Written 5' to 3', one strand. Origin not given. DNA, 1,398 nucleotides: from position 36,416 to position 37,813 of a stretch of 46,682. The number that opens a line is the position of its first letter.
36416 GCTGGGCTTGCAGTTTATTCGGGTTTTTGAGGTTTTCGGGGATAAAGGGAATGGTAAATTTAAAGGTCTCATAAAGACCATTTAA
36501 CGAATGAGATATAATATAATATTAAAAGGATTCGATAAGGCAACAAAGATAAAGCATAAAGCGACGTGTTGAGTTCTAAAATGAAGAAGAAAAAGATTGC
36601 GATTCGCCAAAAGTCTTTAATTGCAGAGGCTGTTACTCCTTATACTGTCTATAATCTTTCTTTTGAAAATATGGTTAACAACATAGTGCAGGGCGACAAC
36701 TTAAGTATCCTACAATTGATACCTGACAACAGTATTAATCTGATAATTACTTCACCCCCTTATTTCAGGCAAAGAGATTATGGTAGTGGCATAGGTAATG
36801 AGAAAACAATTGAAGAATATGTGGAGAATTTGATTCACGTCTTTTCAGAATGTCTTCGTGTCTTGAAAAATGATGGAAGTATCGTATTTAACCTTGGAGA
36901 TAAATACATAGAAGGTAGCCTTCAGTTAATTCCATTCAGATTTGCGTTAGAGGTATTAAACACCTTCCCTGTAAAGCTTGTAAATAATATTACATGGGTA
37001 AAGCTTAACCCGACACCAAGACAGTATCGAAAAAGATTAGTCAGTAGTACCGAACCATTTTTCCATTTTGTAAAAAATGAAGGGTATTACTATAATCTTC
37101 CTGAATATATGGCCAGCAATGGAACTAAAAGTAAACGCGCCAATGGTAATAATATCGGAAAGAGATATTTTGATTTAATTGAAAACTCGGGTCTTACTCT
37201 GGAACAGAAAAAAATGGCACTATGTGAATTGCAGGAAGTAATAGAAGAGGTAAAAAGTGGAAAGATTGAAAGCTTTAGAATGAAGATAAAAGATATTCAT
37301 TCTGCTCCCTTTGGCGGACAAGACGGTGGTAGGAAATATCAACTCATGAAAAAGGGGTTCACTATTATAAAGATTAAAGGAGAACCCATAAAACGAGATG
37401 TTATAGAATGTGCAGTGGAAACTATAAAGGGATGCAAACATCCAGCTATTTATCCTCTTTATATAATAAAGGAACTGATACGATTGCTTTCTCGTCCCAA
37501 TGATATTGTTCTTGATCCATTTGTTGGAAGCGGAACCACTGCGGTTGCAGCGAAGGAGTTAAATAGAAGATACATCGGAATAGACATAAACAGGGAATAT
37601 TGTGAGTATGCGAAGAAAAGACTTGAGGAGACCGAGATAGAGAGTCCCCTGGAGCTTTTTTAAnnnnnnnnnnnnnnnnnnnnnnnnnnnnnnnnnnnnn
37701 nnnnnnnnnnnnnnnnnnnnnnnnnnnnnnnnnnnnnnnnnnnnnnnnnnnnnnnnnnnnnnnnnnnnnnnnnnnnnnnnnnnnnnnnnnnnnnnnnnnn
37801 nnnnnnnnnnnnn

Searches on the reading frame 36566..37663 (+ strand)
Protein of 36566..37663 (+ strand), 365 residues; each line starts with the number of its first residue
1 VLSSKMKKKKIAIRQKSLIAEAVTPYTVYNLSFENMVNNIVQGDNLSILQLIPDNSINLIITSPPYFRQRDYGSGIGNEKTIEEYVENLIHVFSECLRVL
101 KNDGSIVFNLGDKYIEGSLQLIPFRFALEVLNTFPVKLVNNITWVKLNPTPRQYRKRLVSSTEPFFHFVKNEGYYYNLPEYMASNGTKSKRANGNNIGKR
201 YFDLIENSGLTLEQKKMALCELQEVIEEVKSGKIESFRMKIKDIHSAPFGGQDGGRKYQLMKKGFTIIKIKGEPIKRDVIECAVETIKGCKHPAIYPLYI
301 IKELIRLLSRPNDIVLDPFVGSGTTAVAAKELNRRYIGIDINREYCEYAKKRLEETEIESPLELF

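Call 8: search_protein_families(library=pfam, proteins=[window:36566-37663:+], max_evalue=0.001)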
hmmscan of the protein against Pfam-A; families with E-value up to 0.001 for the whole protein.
window:36566-37663:+ (365 aa): 6 families
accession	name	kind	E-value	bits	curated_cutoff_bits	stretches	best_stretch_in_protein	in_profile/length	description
PF01555.25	N6_N4_Mtase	-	1.1e-51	176.3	26.7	1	57-351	1-221/221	DNA methylase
PF08241.18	Methyltransf_11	-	1.4e-05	26.1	21.2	0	320-357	5-42/95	Methyltransferase domain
PF13847.12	Methyltransf_31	-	2.3e-05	24.5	27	0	311-358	3-53/145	Methyltransferase domain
PF13649.12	Methyltransf_25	-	7.1e-05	23.9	27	0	315-357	1-45/97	Methyltransferase domain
PF01170.24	UPF0020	-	0.00022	21.4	22.3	0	310-354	27-70/197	RMKL-like, methyltransferase domain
PF02086.21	MethyltransfD12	-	0.00073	19.8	22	0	302-354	10-63/253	D12 class N6 adenine-specific DNA methyltransferase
